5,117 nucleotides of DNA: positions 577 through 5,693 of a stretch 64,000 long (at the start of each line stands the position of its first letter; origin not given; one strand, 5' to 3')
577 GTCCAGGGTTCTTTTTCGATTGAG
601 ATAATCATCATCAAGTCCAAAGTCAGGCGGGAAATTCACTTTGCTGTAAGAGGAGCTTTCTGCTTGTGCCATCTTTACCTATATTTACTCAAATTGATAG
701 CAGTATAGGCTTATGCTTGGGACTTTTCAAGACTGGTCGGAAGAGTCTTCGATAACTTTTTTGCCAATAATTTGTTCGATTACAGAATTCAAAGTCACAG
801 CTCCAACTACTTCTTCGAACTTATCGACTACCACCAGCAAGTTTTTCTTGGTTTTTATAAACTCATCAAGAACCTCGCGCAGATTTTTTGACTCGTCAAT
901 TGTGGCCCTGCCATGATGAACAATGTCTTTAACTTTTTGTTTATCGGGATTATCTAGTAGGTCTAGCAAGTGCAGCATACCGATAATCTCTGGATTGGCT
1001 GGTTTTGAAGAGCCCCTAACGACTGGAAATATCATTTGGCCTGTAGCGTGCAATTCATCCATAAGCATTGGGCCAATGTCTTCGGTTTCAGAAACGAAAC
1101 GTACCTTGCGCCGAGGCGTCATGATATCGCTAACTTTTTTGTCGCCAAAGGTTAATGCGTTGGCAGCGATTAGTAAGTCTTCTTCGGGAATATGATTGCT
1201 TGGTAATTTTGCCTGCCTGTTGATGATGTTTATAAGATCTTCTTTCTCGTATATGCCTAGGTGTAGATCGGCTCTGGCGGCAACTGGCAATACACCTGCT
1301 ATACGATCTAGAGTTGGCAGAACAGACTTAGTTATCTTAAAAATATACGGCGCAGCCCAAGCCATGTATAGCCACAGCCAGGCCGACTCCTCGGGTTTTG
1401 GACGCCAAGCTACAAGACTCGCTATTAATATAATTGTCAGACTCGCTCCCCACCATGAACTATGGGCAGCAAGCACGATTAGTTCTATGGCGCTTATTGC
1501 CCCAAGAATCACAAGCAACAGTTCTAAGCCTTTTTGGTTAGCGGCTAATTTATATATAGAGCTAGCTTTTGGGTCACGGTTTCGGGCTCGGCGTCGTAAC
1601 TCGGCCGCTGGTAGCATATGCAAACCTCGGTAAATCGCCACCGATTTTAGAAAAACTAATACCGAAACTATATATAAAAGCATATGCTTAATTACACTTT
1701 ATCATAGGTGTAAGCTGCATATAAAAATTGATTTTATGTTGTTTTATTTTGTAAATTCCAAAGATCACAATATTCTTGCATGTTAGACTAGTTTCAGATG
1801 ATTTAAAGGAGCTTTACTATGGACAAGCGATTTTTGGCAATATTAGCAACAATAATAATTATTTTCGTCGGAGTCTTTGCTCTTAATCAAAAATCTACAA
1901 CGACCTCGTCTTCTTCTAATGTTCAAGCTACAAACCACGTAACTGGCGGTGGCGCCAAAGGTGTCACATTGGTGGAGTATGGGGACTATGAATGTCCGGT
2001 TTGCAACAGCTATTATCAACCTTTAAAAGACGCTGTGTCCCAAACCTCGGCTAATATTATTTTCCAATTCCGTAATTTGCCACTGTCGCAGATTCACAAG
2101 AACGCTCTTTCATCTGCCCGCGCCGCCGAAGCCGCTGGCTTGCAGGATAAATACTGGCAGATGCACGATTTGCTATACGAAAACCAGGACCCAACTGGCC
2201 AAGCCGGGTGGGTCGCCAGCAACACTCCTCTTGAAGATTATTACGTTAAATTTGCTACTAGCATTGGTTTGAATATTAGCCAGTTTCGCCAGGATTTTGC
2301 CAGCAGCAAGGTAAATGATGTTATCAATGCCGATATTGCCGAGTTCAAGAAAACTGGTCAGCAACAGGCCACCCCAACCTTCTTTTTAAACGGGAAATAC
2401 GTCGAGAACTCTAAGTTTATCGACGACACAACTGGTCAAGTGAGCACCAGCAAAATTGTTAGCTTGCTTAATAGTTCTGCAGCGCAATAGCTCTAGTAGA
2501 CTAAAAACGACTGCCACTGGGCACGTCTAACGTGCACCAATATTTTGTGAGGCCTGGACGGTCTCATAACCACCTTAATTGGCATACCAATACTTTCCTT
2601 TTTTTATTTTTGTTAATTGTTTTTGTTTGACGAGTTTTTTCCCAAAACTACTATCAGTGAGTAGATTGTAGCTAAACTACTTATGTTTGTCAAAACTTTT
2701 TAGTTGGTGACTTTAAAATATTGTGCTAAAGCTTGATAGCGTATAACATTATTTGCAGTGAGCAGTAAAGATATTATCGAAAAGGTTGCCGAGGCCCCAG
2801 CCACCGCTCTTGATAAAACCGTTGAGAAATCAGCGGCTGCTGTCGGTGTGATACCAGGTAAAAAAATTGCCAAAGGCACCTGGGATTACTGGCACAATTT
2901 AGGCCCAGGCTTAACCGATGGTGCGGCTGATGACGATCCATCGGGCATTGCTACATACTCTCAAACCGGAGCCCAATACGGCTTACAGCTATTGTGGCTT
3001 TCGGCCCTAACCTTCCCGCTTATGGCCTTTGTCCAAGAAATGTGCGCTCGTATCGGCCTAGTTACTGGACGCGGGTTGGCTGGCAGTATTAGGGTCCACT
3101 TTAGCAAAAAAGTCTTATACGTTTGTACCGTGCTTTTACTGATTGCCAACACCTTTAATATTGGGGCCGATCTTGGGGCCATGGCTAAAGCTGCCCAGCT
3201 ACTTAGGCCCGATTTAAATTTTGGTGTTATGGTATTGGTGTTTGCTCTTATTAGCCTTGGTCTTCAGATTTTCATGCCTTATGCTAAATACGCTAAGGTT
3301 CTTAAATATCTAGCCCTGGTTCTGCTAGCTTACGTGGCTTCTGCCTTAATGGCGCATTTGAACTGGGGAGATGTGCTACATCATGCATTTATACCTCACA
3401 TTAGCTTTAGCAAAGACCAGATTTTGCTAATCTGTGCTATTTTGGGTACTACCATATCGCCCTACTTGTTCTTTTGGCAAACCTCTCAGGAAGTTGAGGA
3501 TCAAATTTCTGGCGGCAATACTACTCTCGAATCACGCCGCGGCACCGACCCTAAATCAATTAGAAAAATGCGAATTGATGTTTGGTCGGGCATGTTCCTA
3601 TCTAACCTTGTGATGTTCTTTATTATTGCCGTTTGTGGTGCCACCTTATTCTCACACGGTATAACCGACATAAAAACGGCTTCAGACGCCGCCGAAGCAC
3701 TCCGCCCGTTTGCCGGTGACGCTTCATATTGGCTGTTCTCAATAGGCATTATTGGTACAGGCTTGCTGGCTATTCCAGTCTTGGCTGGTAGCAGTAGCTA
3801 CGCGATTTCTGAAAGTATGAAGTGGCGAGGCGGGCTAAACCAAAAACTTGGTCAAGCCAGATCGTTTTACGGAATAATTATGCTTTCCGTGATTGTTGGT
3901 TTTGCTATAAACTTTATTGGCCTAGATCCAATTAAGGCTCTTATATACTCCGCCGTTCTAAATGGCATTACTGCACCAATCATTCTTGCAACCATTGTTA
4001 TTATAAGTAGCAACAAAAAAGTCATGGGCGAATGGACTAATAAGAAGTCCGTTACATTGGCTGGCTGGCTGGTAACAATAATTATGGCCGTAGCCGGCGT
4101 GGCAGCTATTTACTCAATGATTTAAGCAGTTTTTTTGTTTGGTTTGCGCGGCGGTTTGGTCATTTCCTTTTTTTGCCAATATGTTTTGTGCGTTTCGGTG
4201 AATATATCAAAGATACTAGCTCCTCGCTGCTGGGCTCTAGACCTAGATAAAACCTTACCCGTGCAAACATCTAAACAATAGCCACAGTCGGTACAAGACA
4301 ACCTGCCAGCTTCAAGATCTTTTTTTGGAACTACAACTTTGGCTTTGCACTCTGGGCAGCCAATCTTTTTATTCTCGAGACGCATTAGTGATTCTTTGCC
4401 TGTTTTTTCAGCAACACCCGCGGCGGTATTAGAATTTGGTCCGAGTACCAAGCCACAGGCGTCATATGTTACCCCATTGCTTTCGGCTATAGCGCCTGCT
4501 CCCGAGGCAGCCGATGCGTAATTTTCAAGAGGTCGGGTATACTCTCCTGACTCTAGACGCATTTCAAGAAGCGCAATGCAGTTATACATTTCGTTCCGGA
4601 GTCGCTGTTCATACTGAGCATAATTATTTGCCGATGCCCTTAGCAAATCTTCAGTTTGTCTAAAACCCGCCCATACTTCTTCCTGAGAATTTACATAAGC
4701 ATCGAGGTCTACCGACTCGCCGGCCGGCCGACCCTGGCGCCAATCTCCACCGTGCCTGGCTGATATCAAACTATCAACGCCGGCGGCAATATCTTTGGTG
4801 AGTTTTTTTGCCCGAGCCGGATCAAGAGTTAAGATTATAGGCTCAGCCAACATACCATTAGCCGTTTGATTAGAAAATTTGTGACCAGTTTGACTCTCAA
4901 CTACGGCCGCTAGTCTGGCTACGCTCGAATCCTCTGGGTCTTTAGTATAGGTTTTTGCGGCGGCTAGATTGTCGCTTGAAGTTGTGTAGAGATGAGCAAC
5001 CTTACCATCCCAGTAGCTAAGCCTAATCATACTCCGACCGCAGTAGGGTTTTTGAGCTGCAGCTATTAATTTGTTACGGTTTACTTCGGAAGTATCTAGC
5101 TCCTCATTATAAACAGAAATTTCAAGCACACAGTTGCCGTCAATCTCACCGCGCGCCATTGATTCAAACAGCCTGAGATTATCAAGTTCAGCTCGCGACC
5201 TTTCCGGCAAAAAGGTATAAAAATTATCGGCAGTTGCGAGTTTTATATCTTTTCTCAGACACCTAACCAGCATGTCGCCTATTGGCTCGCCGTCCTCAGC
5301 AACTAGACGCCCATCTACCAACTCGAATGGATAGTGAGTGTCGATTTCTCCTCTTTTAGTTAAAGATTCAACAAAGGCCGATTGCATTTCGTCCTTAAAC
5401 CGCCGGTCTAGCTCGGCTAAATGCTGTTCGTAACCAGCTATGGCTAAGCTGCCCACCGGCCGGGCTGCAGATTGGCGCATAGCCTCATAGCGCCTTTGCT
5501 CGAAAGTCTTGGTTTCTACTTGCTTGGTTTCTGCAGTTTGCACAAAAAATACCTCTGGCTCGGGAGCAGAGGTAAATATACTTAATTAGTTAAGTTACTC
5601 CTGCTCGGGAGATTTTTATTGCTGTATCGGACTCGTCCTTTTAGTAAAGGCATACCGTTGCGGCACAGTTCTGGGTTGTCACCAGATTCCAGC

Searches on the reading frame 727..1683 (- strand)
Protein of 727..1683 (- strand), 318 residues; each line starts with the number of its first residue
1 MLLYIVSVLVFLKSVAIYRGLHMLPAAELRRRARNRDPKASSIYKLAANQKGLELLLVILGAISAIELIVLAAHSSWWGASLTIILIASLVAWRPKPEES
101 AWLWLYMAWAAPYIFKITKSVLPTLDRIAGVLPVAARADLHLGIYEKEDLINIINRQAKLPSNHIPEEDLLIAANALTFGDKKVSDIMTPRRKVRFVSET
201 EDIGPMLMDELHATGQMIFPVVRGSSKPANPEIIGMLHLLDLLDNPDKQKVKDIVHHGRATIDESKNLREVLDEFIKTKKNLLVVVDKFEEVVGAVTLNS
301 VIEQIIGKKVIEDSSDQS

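Call 19: search_protein_families(library=pfam, proteins=[window:727-1683:-], max_evalue=0.001)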
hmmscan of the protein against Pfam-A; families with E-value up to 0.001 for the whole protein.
window:727-1683:- (318 aa): 1 family
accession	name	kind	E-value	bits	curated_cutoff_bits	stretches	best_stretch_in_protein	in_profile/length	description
PF00571.33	CBS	-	4.5e-06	27.4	24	1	251-305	1-55/57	CBS domain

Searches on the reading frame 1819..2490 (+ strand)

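Call 19: search_protein_families(library=pfam, proteins=[window:1819-2490:+], max_evalue=0.001)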
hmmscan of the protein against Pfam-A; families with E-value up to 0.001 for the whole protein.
window:1819-2490:+ (223 aa): 2 families
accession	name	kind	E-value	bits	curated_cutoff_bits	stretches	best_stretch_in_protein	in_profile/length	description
PF13462.12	Thioredoxin_4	-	7.1e-18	65.8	23.2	1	38-204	4-159/165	Thioredoxin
PF01323.26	DSBA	-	2.5e-07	31.1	25.6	1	50-195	1-177/191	DSBA-like thioredoxin domain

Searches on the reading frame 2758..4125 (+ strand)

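Call 19: search_protein_families(library=pfam, proteins=[window:2758-4125:+], max_evalue=0.001)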
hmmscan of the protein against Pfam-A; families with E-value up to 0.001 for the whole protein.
window:2758-4125:+ (455 aa): 1 family
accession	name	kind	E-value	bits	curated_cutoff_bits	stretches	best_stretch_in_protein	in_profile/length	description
PF01566.24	Nramp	-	1.3e-86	291.4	29.8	1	64-429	1-356/357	Natural resistance-associated macrophage protein-like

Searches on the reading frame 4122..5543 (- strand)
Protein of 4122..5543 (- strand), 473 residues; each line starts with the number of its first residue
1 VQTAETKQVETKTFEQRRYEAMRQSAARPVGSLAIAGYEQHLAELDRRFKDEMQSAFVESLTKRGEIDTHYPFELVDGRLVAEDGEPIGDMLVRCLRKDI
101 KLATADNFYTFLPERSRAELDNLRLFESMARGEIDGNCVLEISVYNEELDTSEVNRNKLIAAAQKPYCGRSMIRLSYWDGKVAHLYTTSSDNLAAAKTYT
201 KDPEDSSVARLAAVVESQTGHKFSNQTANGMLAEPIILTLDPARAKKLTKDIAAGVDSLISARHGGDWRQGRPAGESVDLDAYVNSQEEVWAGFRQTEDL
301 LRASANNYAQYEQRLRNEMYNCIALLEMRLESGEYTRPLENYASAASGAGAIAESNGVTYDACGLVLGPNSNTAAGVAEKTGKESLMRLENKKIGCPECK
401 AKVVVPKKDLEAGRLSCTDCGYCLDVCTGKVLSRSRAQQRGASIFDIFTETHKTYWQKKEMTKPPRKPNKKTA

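Call 19: search_protein_families(library=pfam, proteins=[window:4122-5543:-], max_evalue=0.001)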
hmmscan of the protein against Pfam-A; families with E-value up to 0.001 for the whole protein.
window:4122-5543:- (473 aa): 0 families

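Call 54: search_protein_families(library=pfam, proteins=[window:4122-5543:-], max_evalue=1)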
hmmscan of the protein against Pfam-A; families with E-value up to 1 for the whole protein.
window:4122-5543:- (473 aa): 11 families
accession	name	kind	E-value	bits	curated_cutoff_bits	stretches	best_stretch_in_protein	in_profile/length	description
PF13484.11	Fer4_16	-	0.0026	18.9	30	1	417-460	2-45/66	4Fe-4S double cluster binding domain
PF21344.3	Zn_ribbon_LysW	-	0.0046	17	27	1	396-427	3-34/46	Alpha-aminoadipate carrier protein LysW-like, globular domain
PF12838.12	Fer4_7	-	0.0099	16.8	27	1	416-441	1-27/52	4Fe-4S dicluster domain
PF08271.17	Zn_Ribbon_TF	-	0.019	15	29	1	396-424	3-29/43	TFIIB zinc-binding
PF13183.11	Fer4_8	-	0.026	15.5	27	1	416-440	4-30/68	4Fe-4S dicluster domain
PF12797.12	Fer4_2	-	0.029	14.8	24.5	1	416-427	9-20/22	4Fe-4S binding domain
PF13187.11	Fer4_9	-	0.049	14.1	27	1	398-430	11-50/52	4Fe-4S dicluster domain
PF13746.11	Fer4_18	-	0.098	13.3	27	1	390-429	55-97/114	4Fe-4S dicluster domain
PF12837.12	Fer4_6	-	0.22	12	25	1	416-427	8-19/24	4Fe-4S binding domain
PF00037.32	Fer4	-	0.23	11.8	21.1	1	417-427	8-18/24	4Fe-4S binding domain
PF13237.11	Fer4_10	-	0.32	11.4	25.5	1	396-427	19-52/53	4Fe-4S dicluster domain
